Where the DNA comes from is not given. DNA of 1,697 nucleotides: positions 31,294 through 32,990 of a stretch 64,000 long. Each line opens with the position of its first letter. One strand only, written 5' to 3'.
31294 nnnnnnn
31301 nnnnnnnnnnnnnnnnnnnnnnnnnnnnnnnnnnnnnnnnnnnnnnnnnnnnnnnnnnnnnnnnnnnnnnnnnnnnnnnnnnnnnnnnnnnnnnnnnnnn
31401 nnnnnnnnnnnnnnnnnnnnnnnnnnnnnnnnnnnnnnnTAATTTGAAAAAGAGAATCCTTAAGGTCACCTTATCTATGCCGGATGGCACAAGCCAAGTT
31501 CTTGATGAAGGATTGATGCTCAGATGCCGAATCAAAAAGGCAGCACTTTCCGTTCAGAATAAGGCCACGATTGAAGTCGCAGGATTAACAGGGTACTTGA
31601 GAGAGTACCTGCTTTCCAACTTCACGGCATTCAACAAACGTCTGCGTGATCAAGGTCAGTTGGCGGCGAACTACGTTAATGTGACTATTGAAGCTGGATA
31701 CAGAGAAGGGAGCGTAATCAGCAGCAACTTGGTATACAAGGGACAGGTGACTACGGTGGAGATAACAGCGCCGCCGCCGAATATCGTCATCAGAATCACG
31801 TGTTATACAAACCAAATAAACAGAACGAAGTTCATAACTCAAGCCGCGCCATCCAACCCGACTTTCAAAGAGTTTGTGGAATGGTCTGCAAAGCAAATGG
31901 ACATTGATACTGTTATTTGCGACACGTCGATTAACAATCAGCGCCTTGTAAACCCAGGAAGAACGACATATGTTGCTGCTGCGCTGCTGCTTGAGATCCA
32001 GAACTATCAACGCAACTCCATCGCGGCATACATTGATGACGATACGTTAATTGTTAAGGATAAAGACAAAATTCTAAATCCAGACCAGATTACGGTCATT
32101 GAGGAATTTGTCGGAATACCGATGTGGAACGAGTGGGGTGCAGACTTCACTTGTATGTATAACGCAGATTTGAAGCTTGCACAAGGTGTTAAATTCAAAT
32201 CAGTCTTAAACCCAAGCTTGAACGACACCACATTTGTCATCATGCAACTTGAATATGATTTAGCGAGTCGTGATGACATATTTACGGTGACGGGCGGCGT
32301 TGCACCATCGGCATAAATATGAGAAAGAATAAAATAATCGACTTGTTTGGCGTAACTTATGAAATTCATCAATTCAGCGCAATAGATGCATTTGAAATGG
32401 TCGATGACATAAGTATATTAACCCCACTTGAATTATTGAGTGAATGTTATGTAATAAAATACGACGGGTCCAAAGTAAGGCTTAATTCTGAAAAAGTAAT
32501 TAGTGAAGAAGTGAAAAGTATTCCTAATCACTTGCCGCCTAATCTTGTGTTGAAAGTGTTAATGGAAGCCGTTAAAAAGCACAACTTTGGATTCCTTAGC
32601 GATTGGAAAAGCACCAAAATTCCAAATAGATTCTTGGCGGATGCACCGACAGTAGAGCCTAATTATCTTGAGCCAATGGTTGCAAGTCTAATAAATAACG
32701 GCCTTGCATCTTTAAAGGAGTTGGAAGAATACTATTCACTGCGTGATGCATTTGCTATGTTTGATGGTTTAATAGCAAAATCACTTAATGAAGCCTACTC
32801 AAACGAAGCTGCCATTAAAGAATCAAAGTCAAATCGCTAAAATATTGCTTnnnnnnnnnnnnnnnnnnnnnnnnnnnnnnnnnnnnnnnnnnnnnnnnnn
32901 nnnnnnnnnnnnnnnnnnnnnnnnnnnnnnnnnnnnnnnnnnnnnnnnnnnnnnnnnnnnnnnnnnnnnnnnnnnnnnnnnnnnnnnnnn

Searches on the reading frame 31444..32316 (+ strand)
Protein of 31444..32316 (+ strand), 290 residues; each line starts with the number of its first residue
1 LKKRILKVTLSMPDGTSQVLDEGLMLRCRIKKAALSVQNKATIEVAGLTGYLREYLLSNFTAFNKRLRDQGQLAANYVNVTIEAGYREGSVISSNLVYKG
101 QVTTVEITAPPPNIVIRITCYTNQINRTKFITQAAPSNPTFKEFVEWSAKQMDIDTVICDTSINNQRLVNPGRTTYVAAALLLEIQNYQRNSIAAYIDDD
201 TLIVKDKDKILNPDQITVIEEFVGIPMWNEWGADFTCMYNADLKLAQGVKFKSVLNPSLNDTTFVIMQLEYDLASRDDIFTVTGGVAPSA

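Call 4: search_protein_families(library=phrogs, proteins=[window:31444-32316:+], max_evalue=0.001)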
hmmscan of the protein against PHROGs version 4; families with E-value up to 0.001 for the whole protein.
window:31444-32316:+ (290 aa): 1 family
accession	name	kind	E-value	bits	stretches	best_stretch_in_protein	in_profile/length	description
phrog_196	-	tail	1.7e-44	153.3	1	1-287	84-359/536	baseplate hub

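Call 22: search_protein_families(library=pfam, proteins=[window:31444-32316:+], max_evalue=0.01)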
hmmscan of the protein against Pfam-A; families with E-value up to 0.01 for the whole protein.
window:31444-32316:+ (290 aa): 2 families
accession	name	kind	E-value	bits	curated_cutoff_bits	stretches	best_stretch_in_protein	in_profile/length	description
PF22759.1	E217_GP41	-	1.4e-118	395.6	27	1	5-284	1-277/279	Baseplate hub gp41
PF18342.7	LytB_SH3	-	0.0075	16.8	25.8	0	35-53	38-56/67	Endo-beta-N-acetylglucosaminidase LytB SH3 domain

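Call 42: search_solved_structures(query=window:31444-32316:+, max_evalue=0.001)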
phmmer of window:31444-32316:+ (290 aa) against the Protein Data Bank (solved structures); distinct sequences matched with E-value up to 0.001: 1.
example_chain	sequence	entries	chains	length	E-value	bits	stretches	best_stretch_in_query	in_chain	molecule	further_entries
8eon_E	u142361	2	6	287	9.3e-86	290.4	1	1-283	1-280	Baseplate hub gp41 | gp42 Tail hub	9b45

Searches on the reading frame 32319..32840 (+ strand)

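Call 4: search_protein_families(library=phrogs, proteins=[window:32319-32840:+], max_evalue=0.001)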
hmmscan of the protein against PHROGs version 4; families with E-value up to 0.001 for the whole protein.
window:32319-32840:+ (173 aa): 3 families
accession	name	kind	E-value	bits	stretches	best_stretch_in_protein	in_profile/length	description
phrog_4774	-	unknown function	1.3e-72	244.4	1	1-172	2-177/177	-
phrog_20369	-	tail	0.00012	23.1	1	73-168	97-192/195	tail assembly chaperone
phrog_3976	-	unknown function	0.00022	21.8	1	108-168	5-65/67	-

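Call 22: search_protein_families(library=pfam, proteins=[window:32319-32840:+], max_evalue=0.01)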
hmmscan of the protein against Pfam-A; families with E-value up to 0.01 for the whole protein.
window:32319-32840:+ (173 aa): 0 families

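Call 36: search_protein_families(library=ncbifam, proteins=[window:32319-32840:+], max_evalue=0.1)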
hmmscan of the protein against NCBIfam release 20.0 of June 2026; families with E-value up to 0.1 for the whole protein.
window:32319-32840:+ (173 aa): 0 families
